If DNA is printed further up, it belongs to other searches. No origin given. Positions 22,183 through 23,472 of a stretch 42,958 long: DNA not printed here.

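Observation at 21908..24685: MerR-controlled operon of unusual composition: periplasmic HMA protein, OM beta-barrel, NHL propeller and MerR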

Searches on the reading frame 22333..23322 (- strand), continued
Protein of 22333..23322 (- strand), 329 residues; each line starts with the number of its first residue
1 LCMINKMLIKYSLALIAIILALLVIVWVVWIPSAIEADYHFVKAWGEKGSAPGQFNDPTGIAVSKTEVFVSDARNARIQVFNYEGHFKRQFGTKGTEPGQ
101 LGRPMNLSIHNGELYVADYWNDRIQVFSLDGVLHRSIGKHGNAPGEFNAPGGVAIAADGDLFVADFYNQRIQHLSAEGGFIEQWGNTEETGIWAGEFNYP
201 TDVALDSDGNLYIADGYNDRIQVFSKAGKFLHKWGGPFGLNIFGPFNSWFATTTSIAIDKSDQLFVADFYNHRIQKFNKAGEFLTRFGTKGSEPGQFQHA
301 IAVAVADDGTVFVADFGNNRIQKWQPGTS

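Call 37: find_homologous_proteins(query=window:22333-23322:-)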
Query window:22333-23322:- (329 aa): 6387 proteins with E <= 0.001 among 8000 candidates; the best 120 are listed.
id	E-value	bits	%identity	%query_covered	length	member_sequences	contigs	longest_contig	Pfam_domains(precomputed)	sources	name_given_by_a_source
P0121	8.2e-163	560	73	98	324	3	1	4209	PF17170.11,PF13449.13,PF15869.12,PF01436.28,PF25021.2,PF08450.19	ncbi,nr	ncbi:MAG TPA: 6-bladed beta-propeller [Crenotrichaceae bacterium]|nr:6-bladed beta-propeller [Crenot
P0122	5.6e-154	531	70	99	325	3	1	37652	PF17170.11,PF23500.2,PF01436.28,PF25021.2,PF08450.19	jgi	jgi:NHL repeat/6-bladed beta-propeller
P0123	2.2e-152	525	69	98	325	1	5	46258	PF17170.11,PF13449.13,PF01436.28,PF25021.2,PF08450.19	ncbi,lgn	ncbi:MAG: NHL repeat-containing protein [Acidiferrobacterales bacterium]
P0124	8.4e-152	523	70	98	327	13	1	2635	PF17170.11,PF13449.13,PF01436.28,PF25021.2,PF08450.19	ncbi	ncbi:MAG: NHL repeat-containing protein [Anaerolineales bacterium]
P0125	1.4e-150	519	68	98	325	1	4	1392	PF17170.11,PF13449.13,PF01436.28,PF25021.2,PF08450.19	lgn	-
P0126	1.7e-149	516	70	98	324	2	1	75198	PF17170.11,PF23500.2,PF13449.13,PF24684.2,PF01436.28,PF25021.2,PF08450.19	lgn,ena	-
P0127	9.2e-149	513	70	98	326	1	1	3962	PF17170.11,PF23500.2,PF13449.13,PF02393.22,PF01436.28,PF25021.2,PF08450.19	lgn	-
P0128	4.3e-148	511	69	98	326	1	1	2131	PF17170.11,PF23500.2,PF13449.13,PF01436.28,PF25021.2,PF08450.19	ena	-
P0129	1.2e-146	507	67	98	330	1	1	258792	PF17170.11,PF23500.2,PF13449.13,PF24684.2,PF01436.28,PF25021.2,PF08450.19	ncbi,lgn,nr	ncbi:MAG: NHL repeat-containing protein [Deltaproteobacteria bacterium]|nr:NHL repeat-containing pro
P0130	1.7e-146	506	67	98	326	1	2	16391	PF17170.11,PF13449.13,PF01436.28,PF25021.2,PF08450.19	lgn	-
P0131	2.2e-145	502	66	98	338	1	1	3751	PF17170.11,PF13449.13,PF01436.28,PF25021.2,PF08450.19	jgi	-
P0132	6.3e-145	501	69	97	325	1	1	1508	PF17170.11,PF23500.2,PF13449.13,PF01436.28,PF25021.2,PF08450.19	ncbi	-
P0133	1.1e-144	500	65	99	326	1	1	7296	PF17170.11,PF23500.2,PF13449.13,PF01436.28,PF25021.2,PF08450.19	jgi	-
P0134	2.3e-144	499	68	96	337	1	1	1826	PF17170.11,PF23500.2,PF13449.13,PF01436.28,PF25021.2,PF08450.19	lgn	-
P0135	4.8e-144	498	69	96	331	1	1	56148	PF17170.11,PF23500.2,PF13449.13,PF08704.17,PF01436.28,PF25021.2,PF08450.19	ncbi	-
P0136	1.2e-143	497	64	99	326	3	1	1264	PF17170.11,PF23500.2,PF13449.13,PF24684.2,PF15869.12,PF01436.28,PF25021.2,PF08450.19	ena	-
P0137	1.2e-143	497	67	98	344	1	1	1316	PF17170.11,PF23500.2,PF13449.13,PF01436.28,PF25021.2,PF08450.19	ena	-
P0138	1.8e-143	496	67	98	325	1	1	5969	PF17170.11,PF13449.13,PF01436.28,PF25021.2,PF08450.19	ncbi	-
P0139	3.3e-143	495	65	98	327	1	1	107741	PF17170.11,PF23500.2,PF13449.13,PF24684.2,PF01436.28,PF25021.2,PF08450.19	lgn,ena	-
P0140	4.2e-143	495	65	98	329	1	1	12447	PF17170.11,PF13449.13,PF01436.28,PF25021.2,PF08450.19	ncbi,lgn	-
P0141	8.9e-143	494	67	98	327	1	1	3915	PF17170.11,PF23500.2,PF13449.13,PF01436.28,PF25021.2,PF08450.19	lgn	-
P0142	1.1e-142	494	68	96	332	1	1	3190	PF17170.11,PF23500.2,PF08704.17,PF01436.28,PF25021.2,PF08450.19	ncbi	-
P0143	5.6e-142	491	68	96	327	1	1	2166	PF17170.11,PF23500.2,PF13449.13,PF24684.2,PF01436.28,PF25021.2,PF08450.19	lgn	-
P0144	5.7e-142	491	66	99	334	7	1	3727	PF17170.11,PF23500.2,PF13449.13,PF01436.28,PF25021.2,PF08450.19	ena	-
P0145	1.5e-141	490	67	96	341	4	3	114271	PF17170.11,PF23500.2,PF13449.13,PF01436.28,PF25021.2,PF08450.19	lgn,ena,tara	tara:strand:- start:5657 stop:6682 length:1026 start_codon:yes stop_codon:yes gene_type:complete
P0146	2.5e-141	489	66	96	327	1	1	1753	PF17170.11,PF13449.13,PF01436.28,PF25021.2,PF08450.19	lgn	-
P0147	4.2e-141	488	67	92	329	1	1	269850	PF17170.11,PF13449.13,PF01436.28,PF25021.2,PF08450.19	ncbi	-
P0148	7.8e-141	487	67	95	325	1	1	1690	PF17170.11,PF23500.2,PF13449.13,PF01436.28,PF25021.2,PF08450.19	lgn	-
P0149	1.7e-140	486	65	98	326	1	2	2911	PF17170.11,PF23500.2,PF13449.13,PF24684.2,PF15869.12,PF01436.28,PF25021.2,PF08450.19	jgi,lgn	-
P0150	2.5e-140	486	67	98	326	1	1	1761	PF17170.11,PF23500.2,PF13449.13,PF24684.2,PF01436.28,PF25021.2,PF08450.19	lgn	-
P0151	5.8e-140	485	66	97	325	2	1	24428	PF17170.11,PF23500.2,PF01436.28,PF25021.2,PF08450.19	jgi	-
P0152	7.2e-140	484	66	96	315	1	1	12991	PF17170.11,PF23500.2,PF13449.13,PF24684.2,PF01436.28,PF25021.2,PF08450.19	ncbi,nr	ncbi:MAG: 6-bladed beta-propeller, partial [Betaproteobacteria bacterium]|nr:6-bladed beta-propeller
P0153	7.3e-140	484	66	98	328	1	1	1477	PF17170.11,PF13449.13,PF24684.2,PF01436.28,PF25021.2,PF08450.19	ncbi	-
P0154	9.9e-140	484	68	90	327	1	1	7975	PF13360.14,PF17170.11,PF23500.2,PF13449.13,PF24684.2,PF01436.28,PF25021.2,PF08450.19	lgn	-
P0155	1.0e-139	484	66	95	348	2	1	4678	PF17170.11,PF23500.2,PF13449.13,PF24684.2,PF01436.28,PF25021.2,PF08450.19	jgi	-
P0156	1.0e-139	484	64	98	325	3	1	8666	PF17170.11,PF23500.2,PF13449.13,PF24684.2,PF15869.12,PF01436.28,PF25021.2,PF08450.19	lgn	-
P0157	1.4e-139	483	64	99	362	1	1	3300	PF17170.11,PF23500.2,PF13449.13,PF24684.2,PF01436.28,PF25021.2,PF08450.19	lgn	-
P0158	1.9e-139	483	64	98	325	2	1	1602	PF17170.11,PF23500.2,PF13449.13,PF24684.2,PF15869.12,PF01436.28,PF25021.2,PF08450.19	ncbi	-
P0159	3.2e-139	482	67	94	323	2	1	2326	PF17170.11,PF13449.13,PF01436.28,PF08450.19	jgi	jgi:DNA-binding beta-propeller fold protein YncE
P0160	5.2e-139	481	65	98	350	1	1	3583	PF17170.11,PF23500.2,PF24684.2,PF01436.28,PF25021.2,PF08450.19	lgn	-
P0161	6.5e-139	481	64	98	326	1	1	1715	PF17170.11,PF23500.2,PF13449.13,PF24684.2,PF15869.12,PF01436.28,PF25021.2,PF08450.19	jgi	jgi:DNA-binding beta-propeller fold protein YncE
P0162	1.5e-138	480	65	98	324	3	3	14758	PF17170.11,PF23500.2,PF13449.13,PF01436.28,PF25021.2,PF08450.19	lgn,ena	-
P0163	2.5e-138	479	68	91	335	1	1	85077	PF17170.11,PF23500.2,PF13449.13,PF08704.17,PF24684.2,PF01436.28,PF25021.2,PF08450.19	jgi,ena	-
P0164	4.0e-138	479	63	98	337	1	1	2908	PF17170.11,PF23500.2,PF01436.28,PF25021.2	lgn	-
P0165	4.0e-138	479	64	97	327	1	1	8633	PF17170.11,PF23500.2,PF08704.17,PF24684.2,PF01436.28,PF25021.2,PF08450.19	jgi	-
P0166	5.0e-138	478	62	98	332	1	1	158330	PF17170.11,PF23500.2,PF13449.13,PF08704.17,PF24684.2,PF01436.28,PF25021.2,PF08450.19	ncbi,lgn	-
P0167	6.4e-138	478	62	98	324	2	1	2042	PF17170.11,PF23500.2,PF24684.2,PF15869.12,PF01436.28,PF25021.2,PF08450.19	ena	-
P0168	4.4e-137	475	62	99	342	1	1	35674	PF17170.11,PF13449.13,PF01436.28,PF25021.2,PF08450.19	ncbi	-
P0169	5.9e-137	475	63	99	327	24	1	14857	PF17170.11,PF23500.2,PF13449.13,PF15869.12,PF01436.28,PF25021.2,PF08450.19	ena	-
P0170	7.0e-137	474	64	99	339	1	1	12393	PF17170.11,PF23500.2,PF08704.17,PF01436.28,PF25021.2,PF08450.19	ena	-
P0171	8.0e-137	474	64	98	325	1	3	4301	PF17170.11,PF13449.13,PF15869.12,PF01436.28,PF25021.2,PF08450.19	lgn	-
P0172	8.0e-137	474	61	98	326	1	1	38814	PF17170.11,PF13449.13,PF01436.28,PF25021.2,PF08450.19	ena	-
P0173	1.5e-136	473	67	92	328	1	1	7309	PF17170.11,PF13449.13,PF08704.17,PF24684.2,PF01436.28,PF25021.2,PF08450.19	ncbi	-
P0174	1.8e-136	473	64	99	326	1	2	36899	PF17170.11,PF13449.13,PF24684.2,PF01436.28,PF25021.2,PF08450.19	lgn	-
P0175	3.1e-136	472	63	99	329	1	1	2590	PF17170.11,PF23500.2,PF13449.13,PF01436.28,PF25021.2,PF08450.19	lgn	-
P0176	5.3e-136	472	61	98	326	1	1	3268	PF17170.11,PF13449.13,PF01436.28,PF25021.2,PF08450.19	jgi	-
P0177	1.5e-135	470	63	98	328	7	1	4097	PF17170.11,PF23500.2,PF13449.13,PF02393.22,PF24684.2,PF01436.28,PF25021.2,PF08450.19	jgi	-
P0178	1.5e-135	470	64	99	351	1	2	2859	PF17170.11,PF23500.2,PF13449.13,PF08704.17,PF24684.2,PF01436.28,PF25021.2,PF08450.19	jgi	jgi:sugar lactone lactonase YvrE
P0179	1.7e-135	470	62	99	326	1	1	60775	PF17170.11,PF23500.2,PF13449.13,PF24684.2,PF15869.12,PF01436.28,PF25021.2,PF08450.19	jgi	-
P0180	1.7e-135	470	62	98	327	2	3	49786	PF17170.11,PF23500.2,PF13449.13,PF24684.2,PF01436.28,PF25021.2,PF08450.19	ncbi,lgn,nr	ncbi:MAG TPA: NHL repeat-containing protein [Rhodocyclaceae bacterium]|nr:NHL repeat-containing prot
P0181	2.2e-135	469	63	98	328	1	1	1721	PF17170.11,PF23500.2,PF13449.13,PF01436.28,PF25021.2,PF08450.19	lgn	-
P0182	2.5e-135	469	62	98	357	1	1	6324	PF17170.11,PF13449.13,PF08704.17,PF01436.28,PF25021.2,PF08450.19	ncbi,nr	ncbi:MAG: NHL repeat-containing protein, partial [Pseudomonadales bacterium]|nr:NHL repeat-containin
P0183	2.8e-135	469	64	96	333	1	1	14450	PF17170.11,PF23500.2,PF13449.13,PF24684.2,PF01436.28,PF25021.2,PF08450.19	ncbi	-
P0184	2.9e-135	469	66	90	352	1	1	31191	PF17170.11,PF23500.2,PF13449.13,PF24684.2,PF01436.28,PF25021.2,PF08450.19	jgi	jgi:DNA-binding beta-propeller fold protein YncE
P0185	3.0e-135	469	51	95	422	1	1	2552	PF17170.11,PF23500.2,PF13449.13,PF08704.17,PF01436.28,PF25021.2,PF08450.19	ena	-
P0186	6.9e-135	468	63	96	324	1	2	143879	PF17170.11,PF23500.2,PF01436.28,PF25021.2,PF08450.19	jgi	-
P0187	7.8e-135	468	64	97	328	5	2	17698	PF17170.11,PF23500.2,PF13449.13,PF01436.28,PF25021.2,PF08450.19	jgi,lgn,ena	-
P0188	9.0e-135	468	61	99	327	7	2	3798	PF17170.11,PF23500.2,PF13449.13,PF02393.22,PF24684.2,PF01436.28,PF25021.2,PF08450.19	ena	-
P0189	9.8e-135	467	61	98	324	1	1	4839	PF17170.11,PF23500.2,PF13449.13,PF24684.2,PF01436.28,PF25021.2,PF08450.19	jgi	jgi:DNA-binding beta-propeller fold protein YncE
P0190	9.9e-135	467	62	99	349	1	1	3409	PF17170.11,PF23500.2,PF13449.13,PF08704.17,PF24684.2,PF01436.28,PF25021.2,PF08450.19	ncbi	-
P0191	1.2e-134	467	66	90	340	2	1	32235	PF17170.11,PF13449.13,PF02393.22,PF01436.28,PF25021.2,PF08450.19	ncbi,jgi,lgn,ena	-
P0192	1.3e-134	467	64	95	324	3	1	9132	PF17170.11,PF23500.2,PF13449.13,PF24684.2,PF01436.28,PF25021.2,PF08450.19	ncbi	-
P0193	1.5e-134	467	63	98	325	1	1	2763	PF17170.11,PF23500.2,PF13449.13,PF01436.28,PF25021.2,PF08450.19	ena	-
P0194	1.7e-134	467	61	99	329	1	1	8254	PF17170.11,PF23500.2,PF13449.13,PF08704.17,PF01436.28,PF25021.2,PF08450.19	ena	-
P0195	2.5e-134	466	62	98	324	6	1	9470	PF17170.11,PF23500.2,PF13449.13,PF02393.22,PF01436.28,PF25021.2,PF08450.19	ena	-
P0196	2.5e-134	466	62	98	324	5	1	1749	PF17170.11,PF01436.28,PF25021.2,PF08450.19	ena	-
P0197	4.5e-134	465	63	98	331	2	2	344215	PF17170.11,PF23500.2,PF08704.17,PF24684.2,PF01436.28,PF25021.2,PF08450.19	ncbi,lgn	-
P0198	5.3e-134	465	63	98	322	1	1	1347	PF17170.11,PF23500.2,PF13449.13,PF02393.22,PF24684.2,PF01436.28,PF25021.2,PF08450.19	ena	-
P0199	5.3e-134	465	70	82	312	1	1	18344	PF17170.11,PF13449.13,PF01436.28,PF25021.2,PF08450.19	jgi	jgi:sugar lactone lactonase YvrE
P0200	1.0e-133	464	65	91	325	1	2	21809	PF17170.11,PF13449.13,PF01436.28,PF25021.2,PF08450.19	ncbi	-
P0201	1.1e-133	464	65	91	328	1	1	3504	PF17170.11,PF23500.2,PF13449.13,PF01436.28,PF25021.2,PF08450.19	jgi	-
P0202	1.3e-133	464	62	98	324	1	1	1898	PF17170.11,PF23500.2,PF13449.13,PF24684.2,PF01436.28,PF25021.2,PF08450.19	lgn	-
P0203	1.4e-133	464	63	98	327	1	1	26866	PF17170.11,PF23500.2,PF13449.13,PF08704.17,PF24684.2,PF01436.28,PF25021.2,PF08450.19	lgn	-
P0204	1.5e-133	463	61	99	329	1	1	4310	PF17170.11,PF01436.28,PF25021.2,PF08450.19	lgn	-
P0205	1.7e-133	463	62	99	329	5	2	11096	PF17170.11,PF01436.28,PF25021.2,PF08450.19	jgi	jgi:sugar lactone lactonase YvrE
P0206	2.8e-133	463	64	94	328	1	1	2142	PF17170.11,PF23500.2,PF01436.28,PF25021.2,PF08450.19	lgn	-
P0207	3.1e-133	462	63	96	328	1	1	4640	PF17170.11,PF13449.13,PF15869.12,PF01436.28,PF08450.19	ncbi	-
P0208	3.6e-133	462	66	94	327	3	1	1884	PF17170.11,PF13449.13,PF01436.28,PF08450.19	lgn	-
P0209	3.7e-133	462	65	98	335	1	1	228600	PF17170.11,PF23500.2,PF13449.13,PF01436.28,PF08450.19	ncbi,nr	ncbi:NHL repeat protein [Azoarcus sp. Aa7]|nr:NHL repeat protein [Azoarcus sp. Aa7]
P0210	5.1e-133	462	62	98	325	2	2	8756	PF17170.11,PF23500.2,PF13449.13,PF24684.2,PF01436.28,PF25021.2,PF08450.19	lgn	-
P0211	1.4e-132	460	62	98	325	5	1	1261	PF17170.11,PF23500.2,PF13449.13,PF24684.2,PF01436.28,PF25021.2,PF08450.19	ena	-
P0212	1.6e-132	460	63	95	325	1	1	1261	PF17170.11,PF13449.13,PF24684.2,PF01436.28,PF25021.2,PF08450.19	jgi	-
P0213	1.7e-132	460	62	98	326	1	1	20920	PF17170.11,PF23500.2,PF13449.13,PF24684.2,PF01436.28,PF25021.2,PF08450.19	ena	-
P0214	1.8e-132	460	63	97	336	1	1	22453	PF17170.11,PF01436.28,PF25021.2,PF06739.18,PF08450.19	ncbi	-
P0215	2.2e-132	460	64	97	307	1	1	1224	PF17170.11,PF01436.28,PF08450.19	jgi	jgi:DNA-binding beta-propeller fold protein YncE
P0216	2.5e-132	459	62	98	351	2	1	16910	PF17170.11,PF23500.2,PF13449.13,PF08704.17,PF24684.2,PF01436.28,PF25021.2,PF08450.19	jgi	jgi:DNA-binding beta-propeller fold protein YncE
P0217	2.6e-132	459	65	90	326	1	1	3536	PF17170.11,PF13449.13,PF24684.2,PF01436.28,PF25021.2,PF08450.19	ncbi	-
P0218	2.9e-132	459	65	91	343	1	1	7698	PF17170.11,PF13449.13,PF08704.17,PF01436.28,PF25021.2,PF08450.19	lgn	-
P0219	3.5e-132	459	63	97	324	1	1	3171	PF17170.11,PF23500.2,PF13449.13,PF01436.28,PF25021.2,PF08450.19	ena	-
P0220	3.6e-132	459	62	99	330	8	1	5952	PF17170.11,PF23500.2,PF13449.13,PF24684.2,PF01436.28,PF25021.2,PF08450.19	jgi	jgi:DNA-binding beta-propeller fold protein YncE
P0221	3.9e-132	459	60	98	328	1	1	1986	PF17170.11,PF23500.2,PF13449.13,PF01436.28,PF25021.2,PF08450.19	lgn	-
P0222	3.9e-132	459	65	94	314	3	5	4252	PF17170.11,PF13449.13,PF24684.2,PF01436.28,PF25021.2,PF08450.19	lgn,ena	-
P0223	4.3e-132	459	65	94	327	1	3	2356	PF17170.11,PF13449.13,PF24684.2,PF01436.28,PF25021.2,PF08450.19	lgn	-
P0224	5.1e-132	458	65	91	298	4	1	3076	PF17170.11,PF13449.13,PF01436.28,PF08450.19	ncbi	ncbi:MAG: NHL repeat-containing protein, partial [Acidiferrobacterales bacterium]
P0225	5.9e-132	458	63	98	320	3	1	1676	PF17170.11,PF23500.2,PF13449.13,PF01436.28,PF25021.2,PF08450.19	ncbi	-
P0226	6.5e-132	458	62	98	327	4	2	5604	PF17170.11,PF13449.13,PF01436.28,PF25021.2,PF08450.19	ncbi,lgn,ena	-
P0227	6.6e-132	458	60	99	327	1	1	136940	PF17170.11,PF23500.2,PF13449.13,PF24684.2,PF01436.28,PF25021.2,PF08450.19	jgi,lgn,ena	-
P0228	7.9e-132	458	63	98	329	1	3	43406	PF17170.11,PF23500.2,PF13449.13,PF24684.2,PF01436.28,PF25021.2,PF08450.19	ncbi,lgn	-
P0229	8.2e-132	458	63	95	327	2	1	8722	PF17170.11,PF01436.28,PF25021.2,PF08450.19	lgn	-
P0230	9.1e-132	458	62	99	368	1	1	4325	PF17170.11,PF23500.2,PF13449.13,PF01436.28,PF25021.2,PF08450.19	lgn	-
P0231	1.5e-131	457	62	99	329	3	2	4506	PF17170.11,PF13449.13,PF01436.28,PF25021.2,PF08450.19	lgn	-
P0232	1.9e-131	457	62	96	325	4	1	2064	PF17170.11,PF23500.2,PF13449.13,PF24684.2,PF01436.28,PF25021.2,PF08450.19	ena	-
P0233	2.8e-131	456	62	95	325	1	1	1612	PF17170.11,PF13449.13,PF24684.2,PF01436.28,PF08450.19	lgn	-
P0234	3.0e-131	456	63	99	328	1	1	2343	PF17170.11,PF23500.2,PF13449.13,PF24684.2,PF01436.28,PF25021.2,PF08450.19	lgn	-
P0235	3.1e-131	456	61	98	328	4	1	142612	PF17170.11,PF13449.13,PF08704.17,PF01436.28,PF25021.2,PF08450.19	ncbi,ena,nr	ncbi:MAG: 6-bladed beta-propeller [Gammaproteobacteria bacterium]|nr:6-bladed beta-propeller [Gammap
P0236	3.3e-131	456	63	94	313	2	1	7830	PF17170.11,PF23500.2,PF13449.13,PF01436.28,PF25021.2,PF08450.19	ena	-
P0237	3.4e-131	456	59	98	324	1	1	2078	PF17170.11,PF01436.28,PF25021.2,PF08450.19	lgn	-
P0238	5.2e-131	455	60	98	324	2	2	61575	PF17170.11,PF23500.2,PF13449.13,PF24684.2,PF15869.12,PF01436.28,PF25021.2,PF08450.19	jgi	jgi:DNA-binding beta-propeller fold protein YncE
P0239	6.0e-131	455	62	97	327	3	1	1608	PF17170.11,PF13449.13,PF01436.28,PF25021.2,PF08450.19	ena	-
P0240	6.1e-131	455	61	97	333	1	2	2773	PF17170.11,PF23500.2,PF13449.13,PF01436.28,PF25021.2,PF08450.19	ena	-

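Call 42: search_solved_structures(query=A3, max_evalue=0.001)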
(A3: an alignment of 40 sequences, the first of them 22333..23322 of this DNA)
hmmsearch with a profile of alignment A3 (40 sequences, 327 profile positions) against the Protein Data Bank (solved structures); distinct sequences matched with E-value up to 0.001: 82 (the best 60 are shown).
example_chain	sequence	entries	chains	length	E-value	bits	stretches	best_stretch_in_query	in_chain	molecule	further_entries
6fpt_A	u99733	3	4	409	3.2e-71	243.1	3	88-303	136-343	E3 ubiquitin-protein ligase TRIM71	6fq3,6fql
6d69_A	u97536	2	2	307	1.1e-66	228.1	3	135-296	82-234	NHL Repeat Region of D. melanogaster Thin | Thin, isoform D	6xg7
8j72_A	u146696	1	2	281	4.3e-62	213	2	88-303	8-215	E3 ubiquitin-protein ligase TRIM71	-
7qrx_A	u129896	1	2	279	1.4e-61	211.3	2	88-303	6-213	E3 ubiquitin-protein ligase TRIM71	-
9jur_A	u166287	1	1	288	1.6e-61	211.2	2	88-303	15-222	E3 ubiquitin-protein ligase TRIM71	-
7qrw_A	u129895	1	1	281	1.7e-45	158.5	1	40-323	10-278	Isoform 4 of Tripartite motif-containing protein 3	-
7qrv_A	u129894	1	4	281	6.2e-45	156.7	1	43-323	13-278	Tripartite motif-containing protein 2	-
7b96_A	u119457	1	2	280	6.5e-45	156.6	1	43-323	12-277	Isoform 2 of Tripartite motif-containing protein 2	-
7b2r_A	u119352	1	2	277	1e-44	155.9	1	50-219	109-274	Tripartite motif-containing protein 2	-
5ex7_A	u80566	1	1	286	4.7e-32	114.3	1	54-145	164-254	Brain tumor protein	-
1q7f_A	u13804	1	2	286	7.9e-32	113.6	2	38-186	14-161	brain tumor CG10719-PA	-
4zlr_A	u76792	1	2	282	8.6e-32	113.5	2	37-186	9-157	Brain tumor protein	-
3wwa_A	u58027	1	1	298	1.7e-31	112.5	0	145-175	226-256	Pizza7H protein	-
6f0t_A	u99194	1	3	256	2.5e-29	105.4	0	145-175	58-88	Pizza6-SFW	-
6qsd_A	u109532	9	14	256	4.5e-29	104.5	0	145-175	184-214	Pizza6S | Pizza6-S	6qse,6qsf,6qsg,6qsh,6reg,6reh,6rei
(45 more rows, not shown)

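Call 49: predict_structure(alignment_id=A3)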
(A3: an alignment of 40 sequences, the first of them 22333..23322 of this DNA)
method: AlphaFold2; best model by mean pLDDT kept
length: 329 residues; sequences in the alignment: 40
mean_pLDDT: 95.0   pTM: 0.90
mean pLDDT of the five models: 95.0, 93.9, 92.8, 92.8, 91.6
residues with pLDDT >= 90: 289; 70-90: 35; 50-70: 5; < 50: 0
segments of 3 or more residues with pLDDT < 50: none
pLDDT, mean of each block of 10 residues (from residue 1): 80 95 84 88 98 98 98 98 98 96 98 98 98 98 98 98 99 98 98 95 98 96 97 83 79 96 97 96 95 97 98 99 91
secondary structure, 60 per line:
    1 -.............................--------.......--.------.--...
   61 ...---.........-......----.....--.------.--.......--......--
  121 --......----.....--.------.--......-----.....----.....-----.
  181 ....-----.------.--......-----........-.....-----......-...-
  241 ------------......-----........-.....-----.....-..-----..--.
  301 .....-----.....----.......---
elements in order: H2-30 E39-45 E58-63 E67-72 E77-82 E87-91 E104-110 E113-118 E123-128 E133-137 E150-155 E161-165 E170-174 E180-184 E200-205 E211-215 E220-224 E230-235 E253-258 E264-268 E273-277 E283-287 E300-305 E311-315 E320-326
